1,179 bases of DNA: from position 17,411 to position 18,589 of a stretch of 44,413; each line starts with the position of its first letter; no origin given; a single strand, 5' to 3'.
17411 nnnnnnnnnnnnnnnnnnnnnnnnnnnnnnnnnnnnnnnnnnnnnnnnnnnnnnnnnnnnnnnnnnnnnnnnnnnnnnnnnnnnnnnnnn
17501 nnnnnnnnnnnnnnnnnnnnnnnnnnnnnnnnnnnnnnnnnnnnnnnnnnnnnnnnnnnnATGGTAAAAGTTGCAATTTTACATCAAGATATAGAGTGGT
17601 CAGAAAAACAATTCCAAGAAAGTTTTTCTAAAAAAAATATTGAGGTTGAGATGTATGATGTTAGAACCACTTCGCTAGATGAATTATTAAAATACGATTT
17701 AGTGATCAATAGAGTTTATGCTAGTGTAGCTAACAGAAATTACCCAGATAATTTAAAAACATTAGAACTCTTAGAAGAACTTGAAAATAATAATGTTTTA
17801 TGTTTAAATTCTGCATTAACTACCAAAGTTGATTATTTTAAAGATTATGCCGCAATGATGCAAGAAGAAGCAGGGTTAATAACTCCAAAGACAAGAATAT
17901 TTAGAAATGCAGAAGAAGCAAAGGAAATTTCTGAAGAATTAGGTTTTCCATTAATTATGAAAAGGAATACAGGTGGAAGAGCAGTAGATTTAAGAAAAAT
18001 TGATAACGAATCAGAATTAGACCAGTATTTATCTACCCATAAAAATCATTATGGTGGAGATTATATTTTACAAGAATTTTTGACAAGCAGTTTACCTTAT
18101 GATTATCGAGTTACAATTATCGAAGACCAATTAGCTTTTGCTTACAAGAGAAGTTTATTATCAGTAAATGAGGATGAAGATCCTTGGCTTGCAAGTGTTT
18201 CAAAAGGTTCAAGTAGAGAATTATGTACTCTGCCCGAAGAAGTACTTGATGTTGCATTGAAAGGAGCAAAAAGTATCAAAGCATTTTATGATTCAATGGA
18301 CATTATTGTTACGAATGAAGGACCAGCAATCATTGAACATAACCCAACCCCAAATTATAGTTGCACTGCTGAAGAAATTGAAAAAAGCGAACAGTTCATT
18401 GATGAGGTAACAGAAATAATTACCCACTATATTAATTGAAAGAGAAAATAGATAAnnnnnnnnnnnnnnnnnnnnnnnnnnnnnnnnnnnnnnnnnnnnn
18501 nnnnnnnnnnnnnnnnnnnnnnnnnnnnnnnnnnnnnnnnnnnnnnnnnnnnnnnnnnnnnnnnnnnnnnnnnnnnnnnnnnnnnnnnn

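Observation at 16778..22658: Murein-peptide-like enzyme set in an archaeon: Asp racemase, two ATP-grasp ligases, D-aminopeptidase, C39-like protein and exported GH3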

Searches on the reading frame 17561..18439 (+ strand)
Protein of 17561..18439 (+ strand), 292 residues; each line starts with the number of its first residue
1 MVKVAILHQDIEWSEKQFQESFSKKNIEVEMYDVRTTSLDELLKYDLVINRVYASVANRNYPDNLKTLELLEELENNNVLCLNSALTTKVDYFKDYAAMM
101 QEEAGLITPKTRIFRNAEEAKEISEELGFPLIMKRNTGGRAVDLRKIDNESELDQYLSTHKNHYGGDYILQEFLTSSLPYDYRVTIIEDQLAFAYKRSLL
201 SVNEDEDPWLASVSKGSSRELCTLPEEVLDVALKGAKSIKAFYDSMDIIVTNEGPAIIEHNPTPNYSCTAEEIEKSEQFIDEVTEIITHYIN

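Call 3: search_protein_families(library=pfam, proteins=[window:17561-18439:+], max_evalue=0.01)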
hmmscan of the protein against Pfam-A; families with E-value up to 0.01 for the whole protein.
window:17561-18439:+ (292 aa): 4 families
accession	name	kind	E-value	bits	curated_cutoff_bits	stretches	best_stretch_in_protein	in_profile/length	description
PF08443.16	RimK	-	3.8e-15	56.4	21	1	104-269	14-172/188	RimK-like ATP-grasp domain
PF02655.19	ATP-grasp_3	-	0.0018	18.8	23.2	1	103-263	13-156/160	ATP-grasp domain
PF07478.18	Dala_Dala_lig_C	-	0.002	18.1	24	1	115-160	23-68/204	D-ala D-ala ligase C-terminus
PF02955.21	GSH-S_ATP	-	0.0092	15.9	23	0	107-197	11-102/175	Prokaryotic glutathione synthetase, ATP-grasp domain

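Call 4: search_protein_families(library=ncbifam, proteins=[window:17561-18439:+], max_evalue=0.01)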
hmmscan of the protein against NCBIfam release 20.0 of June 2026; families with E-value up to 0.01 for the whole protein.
window:17561-18439:+ (292 aa): 28 families (the best 25 are shown)
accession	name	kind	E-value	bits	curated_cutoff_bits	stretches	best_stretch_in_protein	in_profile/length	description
TIGR00768.1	rimK_fam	subfamily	2e-26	93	143.4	1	3-268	1-259/276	RimK family alpha-L-glutamate ligase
NF040720.1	MptN_Meth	equivalog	5.4e-23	81.5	350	1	12-283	11-290/291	tetrahydromethanopterin:alpha-L-glutamate ligase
TIGR02144.1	LysX_arch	equivalog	1e-21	77.3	275.6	1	5-285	2-277/281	lysine biosynthesis protein LysX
TIGR04443.1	F420_CofF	equivalog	1.7e-12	47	300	1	59-265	56-259/283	coenzyme gamma-F420-2:alpha-L-glutamate ligase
TIGR04356.1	grasp_GAK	hypoth_equivalog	1.3e-09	37.6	300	1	41-281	50-281/287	GAK system ATP-grasp enzyme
NF009402.0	PRK12767.1-1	equivalog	9e-07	28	218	1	102-177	124-196/329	carbamoyl phosphate synthase-like protein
NF002378.0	PRK01372.1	subfamily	1.5e-06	27.1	243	1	82-189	93-191/305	D-alanine--D-alanine ligase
TIGR02068.2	cya_phycin_syn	equivalog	2.7e-06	25.7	850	1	94-199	214-316/862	cyanophycin synthetase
NF006286.0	PRK08462.1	equivalog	6.7e-06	25.2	740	1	94-159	120-186/445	acetyl-CoA carboxylase biotin carboxylase subunit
NF009406.0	PRK12767.1-5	equivalog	7.1e-06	25.3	271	1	73-187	92-203/327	carbamoyl phosphate synthase-like protein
NF006406.0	PRK08654.1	equivalog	7.3e-06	24.8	739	1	99-162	123-186/499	acetyl-CoA carboxylase biotin carboxylase subunit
TIGR02712.1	urea_carbox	equivalog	1e-05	23.5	1303.85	1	100-161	121-183/1201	urea carboxylase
NF003671.0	PRK05294.1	equivalog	1.3e-05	23.1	599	1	69-177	641-751/1058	carbamoyl-phosphate synthase large subunit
NF007764.0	PRK10446.1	equivalog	1.9e-05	24.1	331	1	41-283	54-279/300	30S ribosomal protein S6--L-glutamate ligase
NF010623.0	PRK14016.1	subfamily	3.8e-05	22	877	1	84-205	205-323/871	cyanophycin synthetase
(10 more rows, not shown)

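Call 8: find_homologous_proteins(query=window:17561-18436:+)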
Query window:17561-18436:+ (292 aa): 84 proteins with E <= 0.001 among 1062 candidates.
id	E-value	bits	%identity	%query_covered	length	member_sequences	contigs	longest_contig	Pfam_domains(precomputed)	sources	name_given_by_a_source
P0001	3.0e-187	638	100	100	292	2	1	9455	PF08443.17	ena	-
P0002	1.5e-162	557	86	100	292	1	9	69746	PF08443.17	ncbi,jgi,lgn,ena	-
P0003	3.2e-113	396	61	99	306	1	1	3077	PF08443.17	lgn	-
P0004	1.6e-98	347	56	96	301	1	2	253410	PF08443.17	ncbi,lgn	-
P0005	2.9e-95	337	53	100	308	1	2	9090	PF02786.23,PF08443.17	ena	-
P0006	1.1e-74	269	49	92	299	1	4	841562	PF08443.17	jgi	-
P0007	8.5e-73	263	47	91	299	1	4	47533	PF08443.17,PF02655.20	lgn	-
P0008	8.9e-73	263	47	97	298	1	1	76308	PF08443.17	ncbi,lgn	ncbi:MAG: hypothetical protein ABIJ18_04630 [archaeon]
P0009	2.2e-72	262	48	92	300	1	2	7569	PF08443.17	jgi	-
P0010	1.3e-71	259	48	91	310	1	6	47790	PF02786.23,PF08443.17,PF02655.20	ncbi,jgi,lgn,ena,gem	-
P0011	7.4e-70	253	43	98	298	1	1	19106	PF02955.22,PF02786.23,PF08443.17,PF02655.20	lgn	-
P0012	1.3e-68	249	45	91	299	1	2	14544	PF08443.17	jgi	jgi:glutathione synthase/RimK-type ligase-like ATP-grasp enzyme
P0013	1.5e-67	246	44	91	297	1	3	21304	PF02786.23,PF08443.17,PF02655.20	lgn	-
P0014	1.8e-66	242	44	91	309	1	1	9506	PF08443.17,PF02655.20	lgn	-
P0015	4.8e-66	241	42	99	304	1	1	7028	PF02786.23,PF08443.17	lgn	-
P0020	6.7e-61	224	46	91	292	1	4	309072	PF08443.17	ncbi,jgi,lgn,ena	-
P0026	3.3e-60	222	39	98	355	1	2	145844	PF02955.22,PF08443.17,PF02655.20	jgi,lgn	jgi:RimK family alpha-L-glutamate ligase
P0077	3.9e-48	182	40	91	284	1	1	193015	PF08443.17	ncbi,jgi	-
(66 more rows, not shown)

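Call 9: find_encoding_contigs(protein=P0002, flank=8000, max_places=3)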
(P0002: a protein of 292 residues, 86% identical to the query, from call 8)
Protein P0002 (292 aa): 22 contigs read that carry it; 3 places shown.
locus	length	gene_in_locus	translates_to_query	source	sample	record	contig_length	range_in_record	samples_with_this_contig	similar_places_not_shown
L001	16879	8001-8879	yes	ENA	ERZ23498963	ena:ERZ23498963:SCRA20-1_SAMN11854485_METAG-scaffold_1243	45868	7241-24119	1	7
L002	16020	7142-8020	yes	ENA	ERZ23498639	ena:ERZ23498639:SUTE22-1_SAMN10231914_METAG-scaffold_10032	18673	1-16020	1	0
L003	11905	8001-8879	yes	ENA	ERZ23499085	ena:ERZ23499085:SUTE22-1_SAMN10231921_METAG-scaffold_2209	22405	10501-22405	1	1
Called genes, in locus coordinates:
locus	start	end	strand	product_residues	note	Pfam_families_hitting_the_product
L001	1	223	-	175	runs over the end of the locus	-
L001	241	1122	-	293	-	-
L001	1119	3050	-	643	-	-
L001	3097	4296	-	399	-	-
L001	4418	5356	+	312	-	PF08068:DKCLD, PF21238:Pus10_C, PF01509:TruB_N, PF16198:TruB_C_2, PF01472:PUA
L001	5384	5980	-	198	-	PF00149:Metallophos, PF12850:Metallophos_2, PF14582:Metallophos_3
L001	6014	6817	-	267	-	PF01015:Ribosomal_S3Ae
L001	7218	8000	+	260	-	PF01177:Asp_Glu_race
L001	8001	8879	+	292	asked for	PF08443:RimK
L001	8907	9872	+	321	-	PF02955:GSH-S_ATP (weak)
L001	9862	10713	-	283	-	PF04951:Peptidase_M55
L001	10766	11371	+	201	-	PF03412:Peptidase_C39 (faint), PF11814:DUF3335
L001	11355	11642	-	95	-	PF09860:DUF2087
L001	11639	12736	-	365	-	PF00933:Glyco_hydro_3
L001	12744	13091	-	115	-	-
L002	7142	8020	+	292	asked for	PF08443:RimK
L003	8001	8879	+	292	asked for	PF08443:RimK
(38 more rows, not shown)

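Call 10: find_encoding_contigs(protein=P0004, flank=8000, max_places=2)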
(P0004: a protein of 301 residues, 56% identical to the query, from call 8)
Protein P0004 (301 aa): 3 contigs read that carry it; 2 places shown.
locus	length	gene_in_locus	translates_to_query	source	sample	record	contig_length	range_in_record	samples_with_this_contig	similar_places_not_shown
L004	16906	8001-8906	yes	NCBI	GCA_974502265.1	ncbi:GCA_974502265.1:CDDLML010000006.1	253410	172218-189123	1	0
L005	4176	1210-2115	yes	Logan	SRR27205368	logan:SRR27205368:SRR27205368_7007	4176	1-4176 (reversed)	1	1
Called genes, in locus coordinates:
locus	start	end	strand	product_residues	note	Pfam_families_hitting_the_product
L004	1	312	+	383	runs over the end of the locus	PF03952:Enolase_N (weak), PF00113:Enolase_C, PF13378:MR_MLE_C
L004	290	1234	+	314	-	PF01734:Patatin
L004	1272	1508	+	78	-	-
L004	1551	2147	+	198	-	PF00318:Ribosomal_S2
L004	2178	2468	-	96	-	-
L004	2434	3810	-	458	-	PF00890:FAD_binding_2 (faint), PF01134:GIDA (faint), PF01266:DAO (weak), PF01946:Thi4 (weak), PF03486:HI0933_like, PF05834:Lycopene_cycl (weak), PF07992:Pyr_redox_2 (faint), PF21688:FAD-depend_C, +1 more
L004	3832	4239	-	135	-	-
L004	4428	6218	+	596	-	-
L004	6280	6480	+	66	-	PF01247:Ribosomal_L35Ae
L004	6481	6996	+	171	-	PF00252:Ribosomal_L16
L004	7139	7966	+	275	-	PF01177:Asp_Glu_race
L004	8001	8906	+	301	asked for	PF08443:RimK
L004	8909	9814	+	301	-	-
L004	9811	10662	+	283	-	PF02016:Peptidase_S66, PF17676:Peptidase_S66C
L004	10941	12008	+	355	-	PF00091:Tubulin, PF12327:FtsZ_C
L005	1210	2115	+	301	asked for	PF08443:RimK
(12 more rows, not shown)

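Call 11: find_encoding_contigs(protein=P0006, flank=8000, max_places=2)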
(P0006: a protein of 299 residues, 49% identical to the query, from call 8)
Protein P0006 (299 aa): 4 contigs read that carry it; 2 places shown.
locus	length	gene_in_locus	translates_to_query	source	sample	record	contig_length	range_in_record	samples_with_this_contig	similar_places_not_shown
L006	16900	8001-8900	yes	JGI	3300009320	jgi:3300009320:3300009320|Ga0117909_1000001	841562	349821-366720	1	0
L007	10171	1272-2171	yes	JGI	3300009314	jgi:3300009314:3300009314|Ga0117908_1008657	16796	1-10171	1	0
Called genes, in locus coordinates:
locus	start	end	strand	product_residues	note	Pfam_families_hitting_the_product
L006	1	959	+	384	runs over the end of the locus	PF04998:RNA_pol_Rpb1_5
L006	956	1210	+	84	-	PF01248:Ribosomal_L7Ae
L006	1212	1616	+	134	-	PF07650:KH_2, PF26594:KH_NusA_2nd (weak), PF00013:KH_1 (faint)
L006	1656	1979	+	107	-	-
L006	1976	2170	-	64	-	-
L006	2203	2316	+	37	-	-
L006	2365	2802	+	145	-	PF00164:Ribosom_S12_S23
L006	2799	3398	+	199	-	PF00177:Ribosomal_S7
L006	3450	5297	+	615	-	-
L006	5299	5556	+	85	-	PF01247:Ribosomal_L35Ae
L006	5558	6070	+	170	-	PF00252:Ribosomal_L16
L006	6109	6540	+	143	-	-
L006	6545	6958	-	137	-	-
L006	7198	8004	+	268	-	PF01177:Asp_Glu_race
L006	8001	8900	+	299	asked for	PF08443:RimK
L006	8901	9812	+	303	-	-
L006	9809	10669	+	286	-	PF02016:Peptidase_S66, PF17676:Peptidase_S66C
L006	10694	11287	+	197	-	PF11814:DUF3335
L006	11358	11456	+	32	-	-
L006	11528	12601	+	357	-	PF00091:Tubulin, PF12327:FtsZ_C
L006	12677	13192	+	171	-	-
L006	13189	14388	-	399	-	PF07690:MFS_1, PF12832:MFS_1_like, PF07690:MFS_1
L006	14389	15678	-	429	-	PF01336:tRNA_anti-codon, PF00152:tRNA-synt_2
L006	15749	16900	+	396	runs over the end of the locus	PF00278:Orn_DAP_Arg_deC, PF02784:Orn_Arg_deC_N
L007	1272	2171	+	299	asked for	PF08443:RimK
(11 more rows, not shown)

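Call 13: find_encoding_contigs(protein=P0020, flank=8000, max_places=1)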
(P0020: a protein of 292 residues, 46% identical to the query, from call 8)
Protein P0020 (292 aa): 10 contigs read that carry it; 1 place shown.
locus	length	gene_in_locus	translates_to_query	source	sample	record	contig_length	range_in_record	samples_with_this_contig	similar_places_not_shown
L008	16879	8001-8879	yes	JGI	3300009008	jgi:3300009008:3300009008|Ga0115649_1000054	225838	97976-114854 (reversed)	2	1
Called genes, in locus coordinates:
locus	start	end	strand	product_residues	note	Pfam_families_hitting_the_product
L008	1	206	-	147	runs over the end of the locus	PF13404:HTH_AsnC-type, PF13412:HTH_24, PF01037:AsnC_trans_reg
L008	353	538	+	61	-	-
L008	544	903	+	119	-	-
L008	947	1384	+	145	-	PF00164:Ribosom_S12_S23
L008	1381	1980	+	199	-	PF00177:Ribosomal_S7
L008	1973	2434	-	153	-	PF13404:HTH_AsnC-type, PF13412:HTH_24, PF01037:AsnC_trans_reg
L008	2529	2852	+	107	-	PF00892:EamA (weak), PF00893:Multi_Drug_Res (weak)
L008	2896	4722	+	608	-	-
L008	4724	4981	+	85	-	PF01247:Ribosomal_L35Ae, PF01782:RimM (faint)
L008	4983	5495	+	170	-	PF00252:Ribosomal_L16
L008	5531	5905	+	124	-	-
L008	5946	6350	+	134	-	-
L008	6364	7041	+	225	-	-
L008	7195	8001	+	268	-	PF01177:Asp_Glu_race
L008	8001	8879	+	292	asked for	PF08443:RimK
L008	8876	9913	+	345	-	PF14397:ATPgrasp_ST (faint), PF08443:RimK (weak), PF14398:ATPgrasp_YheCD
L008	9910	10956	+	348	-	PF01168:Ala_racemase_N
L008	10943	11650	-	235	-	PF03412:Peptidase_C39 (faint), PF13529:Peptidase_C39_2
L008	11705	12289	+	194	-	PF03412:Peptidase_C39 (faint), PF11814:DUF3335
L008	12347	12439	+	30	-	-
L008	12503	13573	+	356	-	PF00091:Tubulin, PF12327:FtsZ_C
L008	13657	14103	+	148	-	-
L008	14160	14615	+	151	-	-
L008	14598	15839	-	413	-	PF12832:MFS_1_like (weak), PF07690:MFS_1, PF05977:MFS_3 (weak), PF12832:MFS_1_like, PF07690:MFS_1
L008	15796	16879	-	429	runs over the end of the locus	PF01336:tRNA_anti-codon, PF00152:tRNA-synt_2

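Call 14: find_encoding_contigs(protein=P0026, flank=8000, max_places=1)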
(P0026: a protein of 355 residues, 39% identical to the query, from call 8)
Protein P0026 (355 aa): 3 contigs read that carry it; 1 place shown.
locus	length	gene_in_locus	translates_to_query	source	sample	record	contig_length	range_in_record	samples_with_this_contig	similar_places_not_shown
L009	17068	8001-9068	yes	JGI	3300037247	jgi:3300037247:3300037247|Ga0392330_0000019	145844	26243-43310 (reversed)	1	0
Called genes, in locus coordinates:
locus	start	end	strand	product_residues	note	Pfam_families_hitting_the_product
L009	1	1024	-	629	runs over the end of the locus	PF17214:KH_TffA, PF23023:Anti-Pycsar_Apyc1 (weak), PF00753:Lactamase_B, PF16661:Lactamase_B_6, PF12706:Lactamase_B_2, PF10996:Beta-Casp, PF07521:RMMBL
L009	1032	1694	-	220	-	PF00227:Proteasome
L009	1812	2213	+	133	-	PF01873:eIF-5_eIF-2B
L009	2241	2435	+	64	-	PF18930:DUF5679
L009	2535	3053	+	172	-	PF01551:Peptidase_M23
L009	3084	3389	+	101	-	PF04242:DUF424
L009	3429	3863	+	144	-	-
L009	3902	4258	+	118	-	PF01176:eIF-1a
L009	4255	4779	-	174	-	-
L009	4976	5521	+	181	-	-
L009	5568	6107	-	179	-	-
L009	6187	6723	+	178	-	PF22891:KH_PNO1_2nd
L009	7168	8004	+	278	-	PF01177:Asp_Glu_race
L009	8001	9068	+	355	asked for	PF02655:ATP-grasp_3 (weak), PF08443:RimK, PF02955:GSH-S_ATP (faint)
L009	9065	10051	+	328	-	-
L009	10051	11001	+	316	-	-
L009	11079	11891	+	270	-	PF02016:Peptidase_S66, PF17676:Peptidase_S66C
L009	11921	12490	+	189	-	PF00881:Nitroreductase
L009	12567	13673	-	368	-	PF00091:Tubulin, PF12327:FtsZ_C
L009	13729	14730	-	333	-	PF01368:DHH, PF02272:DHHA1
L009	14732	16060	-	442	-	PF01425:Amidase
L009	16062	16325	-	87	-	-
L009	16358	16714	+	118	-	PF11969:DcpS_C, PF01230:HIT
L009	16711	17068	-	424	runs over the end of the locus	PF01336:tRNA_anti-codon, PF00152:tRNA-synt_2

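Call 15: find_encoding_contigs(protein=P0077, flank=8000, max_places=1)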
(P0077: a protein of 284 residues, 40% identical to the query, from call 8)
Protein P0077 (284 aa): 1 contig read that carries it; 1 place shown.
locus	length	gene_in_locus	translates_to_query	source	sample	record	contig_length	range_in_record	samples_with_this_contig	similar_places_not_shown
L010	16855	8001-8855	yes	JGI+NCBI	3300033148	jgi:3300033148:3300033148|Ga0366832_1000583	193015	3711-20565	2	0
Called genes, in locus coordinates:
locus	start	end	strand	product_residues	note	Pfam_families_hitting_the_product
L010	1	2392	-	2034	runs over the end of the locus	?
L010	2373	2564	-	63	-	-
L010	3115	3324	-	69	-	-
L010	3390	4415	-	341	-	PF01300:Sua5_yciO_yrdC, PF03481:Sua5_C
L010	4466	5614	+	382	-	PF08665:PglZ (faint), PF01663:Phosphodiest, PF01676:Metalloenzyme (faint)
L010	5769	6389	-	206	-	PF22175:Ogg-HhH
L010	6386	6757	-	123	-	PF00730:HhH-GPD (weak), PF00633:HHH (weak)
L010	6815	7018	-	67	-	-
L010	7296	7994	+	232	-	PF01177:Asp_Glu_race, PF02548:Pantoate_transf (faint), PF07302:AroM (faint)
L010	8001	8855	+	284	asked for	PF08443:RimK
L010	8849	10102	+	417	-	PF03738:GSP_synth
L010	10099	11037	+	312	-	-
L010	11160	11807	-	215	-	-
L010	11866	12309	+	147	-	-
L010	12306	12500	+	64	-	-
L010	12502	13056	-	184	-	PF00383:dCMP_cyt_deam_1, PF14437:MafB19-deam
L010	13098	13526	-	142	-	PF01592:NifU_N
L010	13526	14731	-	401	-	PF00266:Aminotran_5, PF01041:DegT_DnrJ_EryC1, PF01212:Beta_elim_lyase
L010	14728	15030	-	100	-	PF01022:HTH_5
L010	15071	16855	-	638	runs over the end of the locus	PF01326:PPDK_N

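Call 19: search_solved_structures(query=window:17561-18436:+, max_evalue=0.001)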
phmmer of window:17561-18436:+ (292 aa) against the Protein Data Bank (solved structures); distinct sequences matched with E-value up to 0.001: 26.
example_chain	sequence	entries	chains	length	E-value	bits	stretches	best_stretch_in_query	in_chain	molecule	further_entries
3vpd_A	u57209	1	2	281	9.7e-09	38.1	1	101-266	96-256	Ribosomal protein S6 modification protein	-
1uc8_A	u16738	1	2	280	9.6e-07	31.6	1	101-266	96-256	lysine biosynthesis enzyme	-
1uc9_A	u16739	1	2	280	1.3e-06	31.2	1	101-266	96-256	lysine biosynthesis enzyme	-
5zct_A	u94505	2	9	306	3.5e-06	29.7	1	100-266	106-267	Ribosomal protein S6--L-glutamate ligase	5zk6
4iwx_A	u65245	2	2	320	3.9e-06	29.6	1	100-266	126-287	Ribosomal protein S6 modification protein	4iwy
3va7_A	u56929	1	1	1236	4.3e-06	29.4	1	107-168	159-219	KLLA0E08119p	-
5i8i_A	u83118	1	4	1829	6.8e-06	28.8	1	107-168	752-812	Urea Amidolyase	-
3vpb_A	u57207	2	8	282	1.5e-05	27.6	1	74-281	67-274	Putative acetylornithine deacetylase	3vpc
8evx_A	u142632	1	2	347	6.3e-05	25.6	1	93-190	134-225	D-alanine--D-alanine ligase A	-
8evv_A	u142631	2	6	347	6.3e-05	25.6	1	93-190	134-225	D-alanine--D-alanine ligase A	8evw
1ulz_A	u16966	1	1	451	6.9e-05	25.5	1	101-184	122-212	pyruvate carboxylase n-terminal domain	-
7qyr_A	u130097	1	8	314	9.2e-05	25.1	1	70-266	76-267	Probable alpha-L-glutamate ligase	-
7kct_A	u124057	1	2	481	0.00012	24.7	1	103-179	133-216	2-oxoglutarate carboxylase small subunit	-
7kbl_A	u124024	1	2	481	0.00012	24.7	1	103-179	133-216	2-oxoglutarate carboxylase small subunit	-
2yw2_A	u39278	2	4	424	0.00016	24.3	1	87-261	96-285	Phosphoribosylamine--glycine ligase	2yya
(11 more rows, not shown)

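Call 28: find_related_loci(query=A1, collection=genome_contigs, flank=10000)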
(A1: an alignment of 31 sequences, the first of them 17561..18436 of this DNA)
Query A1 (292 aa) in genome_contigs; peptide patterns used: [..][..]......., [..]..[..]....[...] (x = any residue, [..] = any of these).
59 stretches matched a pattern; 26 encode a relative of the query (tblastn E <= 1e-3); 25 distinct loci.
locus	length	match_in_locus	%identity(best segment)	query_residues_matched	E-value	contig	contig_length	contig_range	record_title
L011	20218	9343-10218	86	1-292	2e-162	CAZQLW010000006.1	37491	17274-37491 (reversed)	MAG TPA_asm: uncultured Methanosarcinales archaeon isolate SRP077602_co2_353 genome assembly, contig: NODE_1645_length_3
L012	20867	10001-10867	47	2-285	4e-80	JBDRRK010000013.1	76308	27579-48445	MAG: archaeon isolate MEGAHIT-group-2.92 k141_114055, whole genome shotgun sequence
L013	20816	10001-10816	48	2-266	7e-79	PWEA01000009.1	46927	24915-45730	MAG: Candidatus Aenigmatarchaeota archaeon isolate T1Sed10_94 T1-Sed10-C439, whole genome shotgun sequence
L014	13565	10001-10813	45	1-267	6e-71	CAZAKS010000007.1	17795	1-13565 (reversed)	MAG TPA_asm: Candidatus Woesearchaeota archaeon isolate SRP077602_co6_375 genome assembly, contig: NODE_5055_length_1779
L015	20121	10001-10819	44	2-266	3e-69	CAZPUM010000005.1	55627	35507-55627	MAG TPA_asm: uncultured Methanosarcinales archaeon isolate SRP141376_co3_206 genome assembly, contig: NODE_1352_length_5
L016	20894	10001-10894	40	2-291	1e-68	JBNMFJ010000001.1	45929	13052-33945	MAG: Patescibacteria group bacterium isolate 3300053785_114 Ga0535658_0001071, whole genome shotgun sequence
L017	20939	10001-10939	38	1-288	4e-67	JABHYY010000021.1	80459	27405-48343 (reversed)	MAG: archaeon isolate SI047_bin70 k141_583053, whole genome shotgun sequence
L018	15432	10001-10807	47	2-265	5e-66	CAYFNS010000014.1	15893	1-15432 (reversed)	MAG TPA_asm: Candidatus Woesearchaeota archaeon isolate ERP019367_co2_146 genome assembly, contig: NODE_2454_length_1589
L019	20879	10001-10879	43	2-281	4e-65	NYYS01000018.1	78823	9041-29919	MAG: Candidatus Woesearchaeota archaeon isolate ARS73 MHASMcontig_607192, whole genome shotgun sequence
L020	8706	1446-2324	40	2-285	3e-63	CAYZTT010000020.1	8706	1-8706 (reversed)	MAG TPA_asm: Candidatus Woesearchaeota archaeon isolate binchicken_co141_226 genome assembly, contig: NODE_30156_length_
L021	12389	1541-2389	37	1-275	1e-62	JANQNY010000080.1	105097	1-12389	MAG: Geminicoccaceae bacterium isolate IP29b_bin.113 k99_2941574, whole genome shotgun sequence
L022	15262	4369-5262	38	2-284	5e-62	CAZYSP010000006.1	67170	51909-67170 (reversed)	MAG TPA_asm: uncultured Methanosarcinales archaeon isolate binchicken_co48_510 genome assembly, contig: NODE_479_length_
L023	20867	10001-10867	36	2-288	5e-61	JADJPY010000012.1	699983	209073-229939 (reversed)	MAG: Ramlibacter sp. isolate Fred_18-Q3-R57-64_BATAC.8 tig00352024-10-7011620, whole genome shotgun sequence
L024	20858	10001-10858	38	2-285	6e-61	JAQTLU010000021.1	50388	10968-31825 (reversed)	MAG: Gallionellaceae bacterium isolate STA_24 NODE_1292_length_50388_cov_22.836633_Sandtown_A, whole genome shotgun sequ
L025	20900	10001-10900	35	2-287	2e-60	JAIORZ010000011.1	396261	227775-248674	MAG: archaeon isolate SMBSF31 20075_Bin_5_contigs_1_c_000000000001, whole genome shotgun sequence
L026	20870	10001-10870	38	2-281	3e-59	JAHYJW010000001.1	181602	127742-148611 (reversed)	MAG: Patescibacteria group bacterium isolate KA32 NODE_10_length_181602_cov_10.666488, whole genome shotgun sequence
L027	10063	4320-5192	40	2-284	2e-57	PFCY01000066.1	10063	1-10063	MAG: Candidatus Pacearchaeota archaeon CG10_big_fil_rev_8_21_14_0_10_32_14 CG10_8_21_14_0.10_scaffold_8223_c, whole geno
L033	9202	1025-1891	41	2-281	5e-65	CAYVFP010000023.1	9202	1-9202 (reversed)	MAG TPA_asm: Candidatus Woesearchaeota archaeon isolate SRP252850_co1_307 genome assembly, contig: NODE_14456_length_920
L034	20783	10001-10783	33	1-267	1e-38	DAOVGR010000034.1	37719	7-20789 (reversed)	MAG TPA_asm: Thermoplasmatales archaeon isolate CSMAG_1140 CSMAG_1140_k141_2020280_length_37719_cov_8.9953, whole genome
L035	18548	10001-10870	40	2-283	9e-63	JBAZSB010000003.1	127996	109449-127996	MAG: Patescibacteria group bacterium isolate SO_2017_GW1_162 NODE_1003_length_127996_cov_1.719909_OW334_2017, whole geno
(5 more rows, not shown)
